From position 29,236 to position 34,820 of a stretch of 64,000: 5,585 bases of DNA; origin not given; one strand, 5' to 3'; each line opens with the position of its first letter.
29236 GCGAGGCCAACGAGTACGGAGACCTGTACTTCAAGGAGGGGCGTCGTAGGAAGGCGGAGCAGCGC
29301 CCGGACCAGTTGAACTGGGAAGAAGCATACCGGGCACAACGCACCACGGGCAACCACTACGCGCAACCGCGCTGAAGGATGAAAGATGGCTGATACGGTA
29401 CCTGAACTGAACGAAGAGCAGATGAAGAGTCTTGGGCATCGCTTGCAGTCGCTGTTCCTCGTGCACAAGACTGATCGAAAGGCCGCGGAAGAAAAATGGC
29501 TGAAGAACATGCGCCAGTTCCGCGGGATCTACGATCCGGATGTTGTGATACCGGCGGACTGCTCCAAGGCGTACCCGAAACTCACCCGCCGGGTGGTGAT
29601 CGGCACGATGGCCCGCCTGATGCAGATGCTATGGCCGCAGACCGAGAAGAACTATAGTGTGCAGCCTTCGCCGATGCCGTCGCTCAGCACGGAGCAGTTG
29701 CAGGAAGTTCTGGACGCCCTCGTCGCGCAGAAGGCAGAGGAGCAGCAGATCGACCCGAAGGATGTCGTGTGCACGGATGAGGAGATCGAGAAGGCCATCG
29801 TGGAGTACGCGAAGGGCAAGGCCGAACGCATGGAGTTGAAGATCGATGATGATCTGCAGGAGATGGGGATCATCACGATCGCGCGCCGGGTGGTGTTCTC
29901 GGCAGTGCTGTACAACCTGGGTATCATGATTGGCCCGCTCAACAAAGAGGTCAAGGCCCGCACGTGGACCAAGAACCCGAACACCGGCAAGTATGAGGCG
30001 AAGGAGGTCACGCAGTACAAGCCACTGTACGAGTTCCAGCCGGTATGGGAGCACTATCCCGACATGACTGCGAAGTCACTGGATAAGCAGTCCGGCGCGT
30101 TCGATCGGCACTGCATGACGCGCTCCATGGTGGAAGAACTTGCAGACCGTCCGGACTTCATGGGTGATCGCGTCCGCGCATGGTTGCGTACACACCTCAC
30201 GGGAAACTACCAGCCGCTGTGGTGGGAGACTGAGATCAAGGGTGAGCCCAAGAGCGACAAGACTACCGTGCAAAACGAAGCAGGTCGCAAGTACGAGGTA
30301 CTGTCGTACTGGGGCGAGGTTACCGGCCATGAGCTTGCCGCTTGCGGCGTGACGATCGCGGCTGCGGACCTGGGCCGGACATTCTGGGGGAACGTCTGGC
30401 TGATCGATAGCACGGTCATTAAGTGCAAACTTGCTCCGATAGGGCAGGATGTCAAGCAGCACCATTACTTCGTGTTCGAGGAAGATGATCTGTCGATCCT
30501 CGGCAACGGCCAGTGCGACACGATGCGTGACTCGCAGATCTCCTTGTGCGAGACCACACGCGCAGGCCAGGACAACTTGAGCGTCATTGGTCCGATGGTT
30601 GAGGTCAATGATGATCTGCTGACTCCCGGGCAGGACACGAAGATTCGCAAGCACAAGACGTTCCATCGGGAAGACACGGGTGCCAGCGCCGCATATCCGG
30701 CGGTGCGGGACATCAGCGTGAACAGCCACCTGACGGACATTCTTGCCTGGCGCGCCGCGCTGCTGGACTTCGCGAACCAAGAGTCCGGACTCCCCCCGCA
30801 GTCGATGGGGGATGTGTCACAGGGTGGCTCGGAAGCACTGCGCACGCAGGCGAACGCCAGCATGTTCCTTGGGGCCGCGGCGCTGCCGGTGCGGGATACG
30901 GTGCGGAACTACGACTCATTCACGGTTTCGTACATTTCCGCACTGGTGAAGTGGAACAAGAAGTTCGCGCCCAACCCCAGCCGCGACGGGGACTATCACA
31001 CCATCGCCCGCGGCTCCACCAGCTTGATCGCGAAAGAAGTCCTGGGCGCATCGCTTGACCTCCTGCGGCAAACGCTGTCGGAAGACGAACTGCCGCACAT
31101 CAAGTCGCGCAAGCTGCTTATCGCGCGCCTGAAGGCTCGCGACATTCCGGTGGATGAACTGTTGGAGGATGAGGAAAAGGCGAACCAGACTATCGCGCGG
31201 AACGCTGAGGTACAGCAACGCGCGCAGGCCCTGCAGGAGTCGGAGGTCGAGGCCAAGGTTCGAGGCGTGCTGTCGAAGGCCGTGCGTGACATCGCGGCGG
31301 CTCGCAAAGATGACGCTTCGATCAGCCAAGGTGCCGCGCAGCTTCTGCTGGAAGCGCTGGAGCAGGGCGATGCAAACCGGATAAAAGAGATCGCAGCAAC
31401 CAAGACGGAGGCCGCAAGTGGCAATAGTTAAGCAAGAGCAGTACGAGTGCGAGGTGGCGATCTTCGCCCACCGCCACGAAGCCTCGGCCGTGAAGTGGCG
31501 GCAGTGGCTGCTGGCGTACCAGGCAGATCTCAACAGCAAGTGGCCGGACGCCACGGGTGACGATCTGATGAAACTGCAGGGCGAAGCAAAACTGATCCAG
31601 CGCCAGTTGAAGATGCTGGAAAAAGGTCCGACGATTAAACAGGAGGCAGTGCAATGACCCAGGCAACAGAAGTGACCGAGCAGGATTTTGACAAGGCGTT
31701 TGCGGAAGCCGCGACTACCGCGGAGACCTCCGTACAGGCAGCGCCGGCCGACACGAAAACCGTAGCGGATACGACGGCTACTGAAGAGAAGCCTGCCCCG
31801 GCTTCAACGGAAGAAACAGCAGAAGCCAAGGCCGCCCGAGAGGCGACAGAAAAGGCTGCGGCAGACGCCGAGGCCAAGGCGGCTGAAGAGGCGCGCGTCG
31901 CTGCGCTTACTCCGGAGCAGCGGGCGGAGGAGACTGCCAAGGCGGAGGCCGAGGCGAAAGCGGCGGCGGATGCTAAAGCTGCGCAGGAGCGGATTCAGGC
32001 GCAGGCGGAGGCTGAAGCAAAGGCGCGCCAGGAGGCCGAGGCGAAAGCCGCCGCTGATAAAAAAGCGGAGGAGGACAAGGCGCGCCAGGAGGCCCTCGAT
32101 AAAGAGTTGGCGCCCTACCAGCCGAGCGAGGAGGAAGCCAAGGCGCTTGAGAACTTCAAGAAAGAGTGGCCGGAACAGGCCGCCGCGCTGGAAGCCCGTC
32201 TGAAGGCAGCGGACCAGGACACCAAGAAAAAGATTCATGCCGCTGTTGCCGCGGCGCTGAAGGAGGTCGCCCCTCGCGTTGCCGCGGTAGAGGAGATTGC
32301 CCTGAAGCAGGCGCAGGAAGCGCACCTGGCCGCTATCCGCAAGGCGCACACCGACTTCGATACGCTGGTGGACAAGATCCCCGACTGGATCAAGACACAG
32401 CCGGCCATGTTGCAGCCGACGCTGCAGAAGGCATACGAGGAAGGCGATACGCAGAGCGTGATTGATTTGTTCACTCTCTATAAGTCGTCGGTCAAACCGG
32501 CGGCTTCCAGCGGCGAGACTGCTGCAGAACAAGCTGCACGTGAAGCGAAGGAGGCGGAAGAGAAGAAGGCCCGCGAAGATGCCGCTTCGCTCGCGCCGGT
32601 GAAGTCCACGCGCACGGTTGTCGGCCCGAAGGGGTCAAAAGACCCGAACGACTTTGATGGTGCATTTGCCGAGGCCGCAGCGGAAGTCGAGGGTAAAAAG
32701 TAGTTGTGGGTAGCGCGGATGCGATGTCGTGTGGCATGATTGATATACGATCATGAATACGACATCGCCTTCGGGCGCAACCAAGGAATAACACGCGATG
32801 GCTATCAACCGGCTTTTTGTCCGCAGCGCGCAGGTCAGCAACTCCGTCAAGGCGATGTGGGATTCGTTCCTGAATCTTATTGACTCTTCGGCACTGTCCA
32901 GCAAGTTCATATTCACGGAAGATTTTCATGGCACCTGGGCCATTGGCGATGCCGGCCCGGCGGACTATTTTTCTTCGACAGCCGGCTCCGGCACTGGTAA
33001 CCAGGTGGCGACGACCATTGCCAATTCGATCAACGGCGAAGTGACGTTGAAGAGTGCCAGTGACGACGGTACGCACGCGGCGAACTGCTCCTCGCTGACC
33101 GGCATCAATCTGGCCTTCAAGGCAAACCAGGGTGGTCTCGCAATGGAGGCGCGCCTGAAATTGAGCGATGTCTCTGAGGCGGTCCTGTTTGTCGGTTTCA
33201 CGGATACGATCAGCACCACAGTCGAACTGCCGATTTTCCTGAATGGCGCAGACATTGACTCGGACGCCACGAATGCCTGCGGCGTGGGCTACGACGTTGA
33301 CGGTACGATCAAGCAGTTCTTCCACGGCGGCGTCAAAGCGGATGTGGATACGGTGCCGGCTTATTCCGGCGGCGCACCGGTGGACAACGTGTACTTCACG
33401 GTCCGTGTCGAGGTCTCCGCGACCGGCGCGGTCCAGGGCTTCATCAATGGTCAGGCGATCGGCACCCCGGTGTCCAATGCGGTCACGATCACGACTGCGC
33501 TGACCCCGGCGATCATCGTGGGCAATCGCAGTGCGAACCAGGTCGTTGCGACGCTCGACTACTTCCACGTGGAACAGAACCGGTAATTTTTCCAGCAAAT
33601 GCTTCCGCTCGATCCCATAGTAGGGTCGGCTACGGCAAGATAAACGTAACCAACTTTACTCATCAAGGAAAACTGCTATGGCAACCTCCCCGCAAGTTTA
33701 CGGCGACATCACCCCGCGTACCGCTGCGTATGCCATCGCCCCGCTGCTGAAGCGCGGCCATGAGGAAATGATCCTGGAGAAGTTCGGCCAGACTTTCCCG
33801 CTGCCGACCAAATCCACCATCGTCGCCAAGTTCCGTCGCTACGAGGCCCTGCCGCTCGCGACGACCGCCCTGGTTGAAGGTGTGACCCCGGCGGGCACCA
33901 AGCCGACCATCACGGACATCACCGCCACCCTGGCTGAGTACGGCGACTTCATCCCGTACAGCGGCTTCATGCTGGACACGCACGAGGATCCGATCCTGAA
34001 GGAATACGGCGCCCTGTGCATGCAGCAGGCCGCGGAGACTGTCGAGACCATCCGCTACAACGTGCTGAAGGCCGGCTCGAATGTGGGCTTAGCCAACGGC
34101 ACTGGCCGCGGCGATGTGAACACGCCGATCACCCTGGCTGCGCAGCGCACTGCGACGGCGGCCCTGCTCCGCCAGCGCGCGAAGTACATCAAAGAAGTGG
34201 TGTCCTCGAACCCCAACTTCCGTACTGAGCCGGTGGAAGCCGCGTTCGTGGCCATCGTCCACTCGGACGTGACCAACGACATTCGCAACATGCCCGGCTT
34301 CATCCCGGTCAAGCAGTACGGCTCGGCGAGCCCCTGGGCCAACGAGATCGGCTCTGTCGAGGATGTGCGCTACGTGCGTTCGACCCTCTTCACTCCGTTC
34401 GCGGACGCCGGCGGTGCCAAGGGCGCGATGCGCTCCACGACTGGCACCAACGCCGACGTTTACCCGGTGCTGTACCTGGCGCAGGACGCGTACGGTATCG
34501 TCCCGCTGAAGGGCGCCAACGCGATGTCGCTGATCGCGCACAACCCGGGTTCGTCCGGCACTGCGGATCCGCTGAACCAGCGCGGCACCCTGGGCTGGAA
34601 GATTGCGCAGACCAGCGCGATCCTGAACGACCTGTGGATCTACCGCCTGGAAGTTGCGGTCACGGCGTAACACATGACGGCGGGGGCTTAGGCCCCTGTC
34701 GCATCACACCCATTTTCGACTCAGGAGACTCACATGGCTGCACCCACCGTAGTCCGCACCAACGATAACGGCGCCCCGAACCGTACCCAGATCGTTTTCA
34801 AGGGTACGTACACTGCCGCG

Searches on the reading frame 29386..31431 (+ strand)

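Call 8: search_protein_families(library=pfam, proteins=[window:29386-31431:+], max_evalue=0.01)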
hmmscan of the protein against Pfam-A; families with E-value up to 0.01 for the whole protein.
window:29386-31431:+ (681 aa): 0 families

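Call 9: search_protein_families(library=phrogs, proteins=[window:29386-31431:+], max_evalue=0.001)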
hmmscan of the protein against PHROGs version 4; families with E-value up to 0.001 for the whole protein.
window:29386-31431:+ (681 aa): 1 family
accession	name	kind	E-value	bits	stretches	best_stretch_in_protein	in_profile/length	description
phrog_332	-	connector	4.4e-14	52.7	1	10-638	4-548/560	head-tail adaptor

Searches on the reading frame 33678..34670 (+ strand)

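Call 11: search_protein_families(library=phrogs, proteins=[window:33678-34670:+], max_evalue=0.001)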
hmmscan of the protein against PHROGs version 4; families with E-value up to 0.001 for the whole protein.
window:33678-34670:+ (330 aa): 1 family
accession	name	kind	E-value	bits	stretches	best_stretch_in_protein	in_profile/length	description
phrog_1357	-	head and packaging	4.7e-56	191.3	1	24-328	42-346/356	major head protein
